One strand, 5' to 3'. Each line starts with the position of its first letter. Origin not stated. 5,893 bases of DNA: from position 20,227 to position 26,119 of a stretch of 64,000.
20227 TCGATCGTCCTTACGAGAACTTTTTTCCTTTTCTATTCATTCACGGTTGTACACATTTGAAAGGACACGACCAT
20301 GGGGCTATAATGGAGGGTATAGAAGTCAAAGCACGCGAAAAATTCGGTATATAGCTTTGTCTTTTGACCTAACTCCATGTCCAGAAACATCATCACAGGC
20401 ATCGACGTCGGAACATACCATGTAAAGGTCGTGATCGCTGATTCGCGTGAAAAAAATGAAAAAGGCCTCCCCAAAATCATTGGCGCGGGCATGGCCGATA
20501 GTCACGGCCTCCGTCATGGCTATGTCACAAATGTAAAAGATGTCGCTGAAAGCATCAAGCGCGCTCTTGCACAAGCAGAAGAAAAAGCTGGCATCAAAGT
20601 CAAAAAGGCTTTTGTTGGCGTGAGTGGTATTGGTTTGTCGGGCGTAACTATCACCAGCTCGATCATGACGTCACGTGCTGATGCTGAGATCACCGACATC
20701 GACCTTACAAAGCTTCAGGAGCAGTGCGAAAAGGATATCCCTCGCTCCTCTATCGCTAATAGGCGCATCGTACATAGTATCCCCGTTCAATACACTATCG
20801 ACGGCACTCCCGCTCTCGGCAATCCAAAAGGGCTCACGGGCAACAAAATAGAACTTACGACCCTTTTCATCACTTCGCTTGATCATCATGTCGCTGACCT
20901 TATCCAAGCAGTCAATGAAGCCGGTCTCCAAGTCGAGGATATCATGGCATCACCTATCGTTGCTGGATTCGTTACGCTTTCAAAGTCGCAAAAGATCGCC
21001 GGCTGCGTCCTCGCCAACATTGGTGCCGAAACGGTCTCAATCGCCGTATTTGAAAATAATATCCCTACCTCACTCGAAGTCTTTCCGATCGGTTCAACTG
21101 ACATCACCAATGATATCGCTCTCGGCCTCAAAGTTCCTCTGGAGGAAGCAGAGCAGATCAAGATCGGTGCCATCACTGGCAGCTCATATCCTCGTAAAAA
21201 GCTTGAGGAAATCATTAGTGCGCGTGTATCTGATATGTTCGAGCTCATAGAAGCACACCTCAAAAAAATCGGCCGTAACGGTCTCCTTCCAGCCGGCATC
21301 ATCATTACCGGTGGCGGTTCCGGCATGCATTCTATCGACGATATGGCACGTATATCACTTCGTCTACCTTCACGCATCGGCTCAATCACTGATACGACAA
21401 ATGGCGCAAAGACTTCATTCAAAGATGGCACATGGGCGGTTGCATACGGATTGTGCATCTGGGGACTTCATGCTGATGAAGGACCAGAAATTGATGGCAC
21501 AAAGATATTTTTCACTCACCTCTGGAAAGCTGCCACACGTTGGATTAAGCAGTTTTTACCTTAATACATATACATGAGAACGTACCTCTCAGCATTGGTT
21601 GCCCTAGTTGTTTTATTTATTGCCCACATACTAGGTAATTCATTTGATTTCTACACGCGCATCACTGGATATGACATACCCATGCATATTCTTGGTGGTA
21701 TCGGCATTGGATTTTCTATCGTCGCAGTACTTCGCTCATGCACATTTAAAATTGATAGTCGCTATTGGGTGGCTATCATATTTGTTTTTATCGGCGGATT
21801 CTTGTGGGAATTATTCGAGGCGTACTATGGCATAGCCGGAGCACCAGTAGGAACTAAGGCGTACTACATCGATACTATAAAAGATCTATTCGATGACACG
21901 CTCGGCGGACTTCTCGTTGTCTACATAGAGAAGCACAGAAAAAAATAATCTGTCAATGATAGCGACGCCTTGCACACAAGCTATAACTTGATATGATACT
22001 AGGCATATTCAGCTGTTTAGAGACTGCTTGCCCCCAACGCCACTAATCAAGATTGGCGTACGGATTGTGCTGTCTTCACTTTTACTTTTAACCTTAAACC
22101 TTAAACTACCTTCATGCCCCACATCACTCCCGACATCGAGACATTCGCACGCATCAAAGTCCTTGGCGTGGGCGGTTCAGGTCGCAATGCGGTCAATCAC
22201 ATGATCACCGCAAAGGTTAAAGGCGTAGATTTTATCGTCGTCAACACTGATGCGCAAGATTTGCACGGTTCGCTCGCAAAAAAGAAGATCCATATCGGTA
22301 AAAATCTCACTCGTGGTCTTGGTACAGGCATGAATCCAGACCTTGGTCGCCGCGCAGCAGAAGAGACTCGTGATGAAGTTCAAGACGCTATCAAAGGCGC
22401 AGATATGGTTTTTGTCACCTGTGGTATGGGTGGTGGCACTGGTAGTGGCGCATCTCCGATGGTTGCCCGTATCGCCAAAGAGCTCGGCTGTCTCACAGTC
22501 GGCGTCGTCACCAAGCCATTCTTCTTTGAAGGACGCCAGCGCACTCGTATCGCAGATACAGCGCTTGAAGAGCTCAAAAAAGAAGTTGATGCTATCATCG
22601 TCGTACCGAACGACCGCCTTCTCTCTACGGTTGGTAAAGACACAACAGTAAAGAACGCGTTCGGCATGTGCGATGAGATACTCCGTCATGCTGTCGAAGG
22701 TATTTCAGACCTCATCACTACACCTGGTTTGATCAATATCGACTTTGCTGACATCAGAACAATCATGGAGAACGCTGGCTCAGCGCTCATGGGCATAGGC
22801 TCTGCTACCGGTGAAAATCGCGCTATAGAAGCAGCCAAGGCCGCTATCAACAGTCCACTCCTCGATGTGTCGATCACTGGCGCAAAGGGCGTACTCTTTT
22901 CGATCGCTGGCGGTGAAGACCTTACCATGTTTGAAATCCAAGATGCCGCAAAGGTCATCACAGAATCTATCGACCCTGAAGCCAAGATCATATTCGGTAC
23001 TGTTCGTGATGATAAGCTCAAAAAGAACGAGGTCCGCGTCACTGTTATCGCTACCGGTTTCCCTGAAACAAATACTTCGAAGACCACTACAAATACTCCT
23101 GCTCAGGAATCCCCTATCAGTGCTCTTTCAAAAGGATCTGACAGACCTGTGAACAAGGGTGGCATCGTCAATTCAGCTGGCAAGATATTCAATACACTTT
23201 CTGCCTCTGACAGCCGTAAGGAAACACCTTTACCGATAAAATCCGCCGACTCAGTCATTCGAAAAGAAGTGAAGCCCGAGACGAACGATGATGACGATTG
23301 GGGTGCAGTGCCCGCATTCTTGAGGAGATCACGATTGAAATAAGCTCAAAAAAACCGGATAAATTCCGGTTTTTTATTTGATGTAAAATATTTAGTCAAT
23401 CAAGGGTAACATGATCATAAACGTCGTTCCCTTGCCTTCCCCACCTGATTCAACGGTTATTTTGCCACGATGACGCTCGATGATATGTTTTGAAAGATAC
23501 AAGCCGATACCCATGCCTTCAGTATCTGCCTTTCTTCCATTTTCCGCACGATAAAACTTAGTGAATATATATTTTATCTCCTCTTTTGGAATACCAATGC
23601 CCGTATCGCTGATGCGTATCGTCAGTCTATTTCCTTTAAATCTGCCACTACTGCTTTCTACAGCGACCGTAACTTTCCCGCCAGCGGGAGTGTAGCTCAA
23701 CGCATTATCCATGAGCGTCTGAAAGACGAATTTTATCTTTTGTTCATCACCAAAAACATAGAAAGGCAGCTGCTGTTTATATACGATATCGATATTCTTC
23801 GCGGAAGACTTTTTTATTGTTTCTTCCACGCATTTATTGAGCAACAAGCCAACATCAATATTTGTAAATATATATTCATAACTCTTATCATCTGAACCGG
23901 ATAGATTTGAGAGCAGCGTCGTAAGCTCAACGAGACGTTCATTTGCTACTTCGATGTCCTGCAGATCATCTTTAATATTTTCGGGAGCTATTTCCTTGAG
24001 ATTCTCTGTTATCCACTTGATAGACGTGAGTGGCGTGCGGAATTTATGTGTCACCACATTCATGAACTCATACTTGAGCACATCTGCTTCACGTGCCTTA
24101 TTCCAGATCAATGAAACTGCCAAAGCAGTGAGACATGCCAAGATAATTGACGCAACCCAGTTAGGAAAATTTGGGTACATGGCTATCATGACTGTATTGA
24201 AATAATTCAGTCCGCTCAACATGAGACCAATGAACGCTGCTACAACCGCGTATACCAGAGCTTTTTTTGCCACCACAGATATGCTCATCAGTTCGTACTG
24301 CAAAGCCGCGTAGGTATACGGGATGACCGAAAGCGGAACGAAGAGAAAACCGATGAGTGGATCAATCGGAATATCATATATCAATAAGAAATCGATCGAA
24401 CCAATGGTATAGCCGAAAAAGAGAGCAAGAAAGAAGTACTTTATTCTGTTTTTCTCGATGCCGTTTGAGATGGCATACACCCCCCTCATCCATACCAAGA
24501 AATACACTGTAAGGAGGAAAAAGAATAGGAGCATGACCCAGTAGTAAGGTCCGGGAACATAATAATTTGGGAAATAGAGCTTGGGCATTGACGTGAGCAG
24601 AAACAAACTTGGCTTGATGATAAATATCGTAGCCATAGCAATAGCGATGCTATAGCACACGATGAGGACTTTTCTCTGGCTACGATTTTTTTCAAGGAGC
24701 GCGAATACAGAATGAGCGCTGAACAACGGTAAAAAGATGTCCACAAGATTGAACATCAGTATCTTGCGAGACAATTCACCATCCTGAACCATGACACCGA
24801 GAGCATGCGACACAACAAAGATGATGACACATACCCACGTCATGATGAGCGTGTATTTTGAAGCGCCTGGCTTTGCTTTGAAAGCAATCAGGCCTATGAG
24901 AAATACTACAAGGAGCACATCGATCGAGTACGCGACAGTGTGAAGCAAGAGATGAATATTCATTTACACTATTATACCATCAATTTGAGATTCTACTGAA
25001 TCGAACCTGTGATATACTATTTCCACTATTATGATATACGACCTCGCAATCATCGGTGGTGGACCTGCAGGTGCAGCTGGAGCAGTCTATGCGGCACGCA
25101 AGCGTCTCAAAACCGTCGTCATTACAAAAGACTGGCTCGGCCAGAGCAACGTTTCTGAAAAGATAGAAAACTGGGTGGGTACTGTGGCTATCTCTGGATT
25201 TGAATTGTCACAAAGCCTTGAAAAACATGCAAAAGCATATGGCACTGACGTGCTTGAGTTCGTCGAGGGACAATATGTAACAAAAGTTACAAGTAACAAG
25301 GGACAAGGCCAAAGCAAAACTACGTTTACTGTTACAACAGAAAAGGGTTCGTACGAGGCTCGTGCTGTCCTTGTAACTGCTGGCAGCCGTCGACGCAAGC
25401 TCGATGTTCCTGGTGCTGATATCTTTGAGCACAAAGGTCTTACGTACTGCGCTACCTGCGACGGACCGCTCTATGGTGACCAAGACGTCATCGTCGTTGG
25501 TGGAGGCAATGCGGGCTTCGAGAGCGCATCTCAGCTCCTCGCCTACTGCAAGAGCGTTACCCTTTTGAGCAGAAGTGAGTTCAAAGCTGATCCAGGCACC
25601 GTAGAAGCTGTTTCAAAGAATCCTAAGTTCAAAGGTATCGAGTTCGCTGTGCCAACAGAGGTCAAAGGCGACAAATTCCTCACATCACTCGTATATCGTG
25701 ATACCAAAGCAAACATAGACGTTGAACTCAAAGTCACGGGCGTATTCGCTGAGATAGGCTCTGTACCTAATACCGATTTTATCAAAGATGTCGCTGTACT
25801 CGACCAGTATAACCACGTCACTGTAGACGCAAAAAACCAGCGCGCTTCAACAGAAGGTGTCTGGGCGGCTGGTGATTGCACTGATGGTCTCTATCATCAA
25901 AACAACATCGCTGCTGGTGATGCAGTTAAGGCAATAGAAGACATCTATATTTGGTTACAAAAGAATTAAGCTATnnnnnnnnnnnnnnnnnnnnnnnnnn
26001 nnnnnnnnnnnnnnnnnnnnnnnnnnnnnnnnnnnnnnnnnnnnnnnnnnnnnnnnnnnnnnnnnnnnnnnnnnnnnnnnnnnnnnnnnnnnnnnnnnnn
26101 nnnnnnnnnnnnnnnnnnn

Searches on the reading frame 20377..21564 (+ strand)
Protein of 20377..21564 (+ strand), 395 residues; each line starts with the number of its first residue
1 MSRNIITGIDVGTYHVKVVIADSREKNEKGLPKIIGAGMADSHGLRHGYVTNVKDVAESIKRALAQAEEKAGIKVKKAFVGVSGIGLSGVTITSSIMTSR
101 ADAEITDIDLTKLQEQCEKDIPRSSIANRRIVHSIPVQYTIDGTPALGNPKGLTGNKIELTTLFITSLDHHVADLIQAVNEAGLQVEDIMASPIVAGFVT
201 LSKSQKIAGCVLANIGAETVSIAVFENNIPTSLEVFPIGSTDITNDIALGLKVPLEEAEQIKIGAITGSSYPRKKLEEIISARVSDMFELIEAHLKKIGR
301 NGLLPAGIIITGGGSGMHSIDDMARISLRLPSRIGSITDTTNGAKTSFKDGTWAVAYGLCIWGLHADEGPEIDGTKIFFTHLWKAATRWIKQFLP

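Call 9: search_protein_families(library=pfam, proteins=[window:20377-21564:+], max_evalue=0.00001)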
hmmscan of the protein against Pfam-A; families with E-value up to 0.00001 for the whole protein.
window:20377-21564:+ (395 aa): 3 families
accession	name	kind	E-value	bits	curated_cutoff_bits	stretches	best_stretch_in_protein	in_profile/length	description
PF14450.12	FtsA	-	6.6e-20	72.2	31.8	1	211-357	1-126/127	Cell division protein FtsA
PF02491.25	SHS2_FTSA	-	5.6e-10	39.9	25.4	1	93-166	8-79/79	SHS2 domain inserted in FTSA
PF11104.14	PilM_2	-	7.8e-07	28.8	27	0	170-332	136-302/340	Type IV pilus assembly protein PilM;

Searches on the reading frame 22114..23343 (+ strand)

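Call 9: search_protein_families(library=pfam, proteins=[window:22114-23343:+], max_evalue=0.00001)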
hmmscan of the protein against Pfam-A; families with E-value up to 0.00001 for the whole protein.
window:22114-23343:+ (409 aa): 2 families
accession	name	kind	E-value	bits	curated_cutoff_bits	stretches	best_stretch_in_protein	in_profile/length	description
PF00091.31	Tubulin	-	5.2e-47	161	33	1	13-172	1-188/190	Tubulin/FtsZ family, GTPase domain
PF12327.13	FtsZ_C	-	3.2e-35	120.7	27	1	222-316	1-94/95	FtsZ family, C-terminal domain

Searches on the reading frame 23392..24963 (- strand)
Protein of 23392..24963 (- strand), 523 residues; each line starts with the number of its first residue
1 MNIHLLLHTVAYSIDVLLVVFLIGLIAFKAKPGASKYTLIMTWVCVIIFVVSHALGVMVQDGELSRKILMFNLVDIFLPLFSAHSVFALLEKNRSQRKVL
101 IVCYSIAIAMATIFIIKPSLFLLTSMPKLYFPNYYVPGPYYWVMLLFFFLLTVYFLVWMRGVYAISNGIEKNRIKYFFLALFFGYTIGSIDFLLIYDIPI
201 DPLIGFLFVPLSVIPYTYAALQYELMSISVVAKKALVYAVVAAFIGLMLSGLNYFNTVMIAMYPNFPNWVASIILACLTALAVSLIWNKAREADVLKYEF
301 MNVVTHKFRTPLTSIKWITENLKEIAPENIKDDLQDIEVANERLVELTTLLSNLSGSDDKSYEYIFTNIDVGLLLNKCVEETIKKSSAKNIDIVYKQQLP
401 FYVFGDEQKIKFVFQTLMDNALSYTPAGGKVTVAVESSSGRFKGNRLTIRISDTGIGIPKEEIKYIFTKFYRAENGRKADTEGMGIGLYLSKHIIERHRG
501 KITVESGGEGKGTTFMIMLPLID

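Call 8: search_protein_families(library=pfam, proteins=[window:23392-24963:-], max_evalue=0.00001)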
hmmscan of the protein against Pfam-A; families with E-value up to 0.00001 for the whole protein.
window:23392-24963:- (523 aa): 2 families
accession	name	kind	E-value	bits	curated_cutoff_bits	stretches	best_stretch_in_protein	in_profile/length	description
PF02518.31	HATPase_c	-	1.6e-27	96.6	26.4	1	405-521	1-109/111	Histidine kinase-, DNA gyrase B-, and HSP90-like ATPase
PF00512.31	HisKA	-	8.1e-07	29.4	26.9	1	297-351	2-57/66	His Kinase A (phospho-acceptor) domain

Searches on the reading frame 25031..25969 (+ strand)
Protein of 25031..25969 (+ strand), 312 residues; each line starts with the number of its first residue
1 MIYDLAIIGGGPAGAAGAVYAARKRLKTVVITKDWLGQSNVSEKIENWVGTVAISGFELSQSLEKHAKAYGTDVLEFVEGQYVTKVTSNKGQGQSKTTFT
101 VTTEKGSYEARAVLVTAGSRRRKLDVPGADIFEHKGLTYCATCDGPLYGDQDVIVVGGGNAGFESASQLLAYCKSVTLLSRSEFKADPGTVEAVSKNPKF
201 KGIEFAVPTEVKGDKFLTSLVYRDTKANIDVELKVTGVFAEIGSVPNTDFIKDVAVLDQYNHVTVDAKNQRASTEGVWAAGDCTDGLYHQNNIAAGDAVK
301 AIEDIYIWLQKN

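Call 13: search_protein_families(library=pfam, proteins=[window:25031-25969:+], max_evalue=0.0001)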
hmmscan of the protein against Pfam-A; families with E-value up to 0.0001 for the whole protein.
window:25031-25969:+ (312 aa): 8 families
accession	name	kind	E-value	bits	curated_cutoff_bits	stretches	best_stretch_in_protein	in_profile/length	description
PF07992.20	Pyr_redox_2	-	9.6e-37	127.4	26.1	1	3-292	1-285/291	Pyridine nucleotide-disulphide oxidoreductase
PF13738.12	Pyr_redox_3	-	4.2e-21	75.9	30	1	7-281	2-305/305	Pyridine nucleotide-disulphide oxidoreductase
PF01134.28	GIDA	-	5.4e-11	42.6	22.1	0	4-110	1-99/391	Glucose inhibited division protein A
PF01266.30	DAO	-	6.1e-09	36.3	27.9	0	4-38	1-36/353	FAD dependent oxidoreductase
PF12831.13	FAD_oxidored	-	6.4e-09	36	27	0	4-37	1-35/416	FAD dependent oxidoreductase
PF00070.33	Pyr_redox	-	5.2e-08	33.7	22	1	153-212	2-64/82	Pyridine nucleotide-disulphide oxidoreductase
PF00890.30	FAD_binding_2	-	1.8e-07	31.1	20.4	0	4-34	1-31/414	FAD binding domain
PF03486.20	HI0933_like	-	3.9e-06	26.9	50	0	4-33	2-31/244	HI0933-like protein Rossmann domain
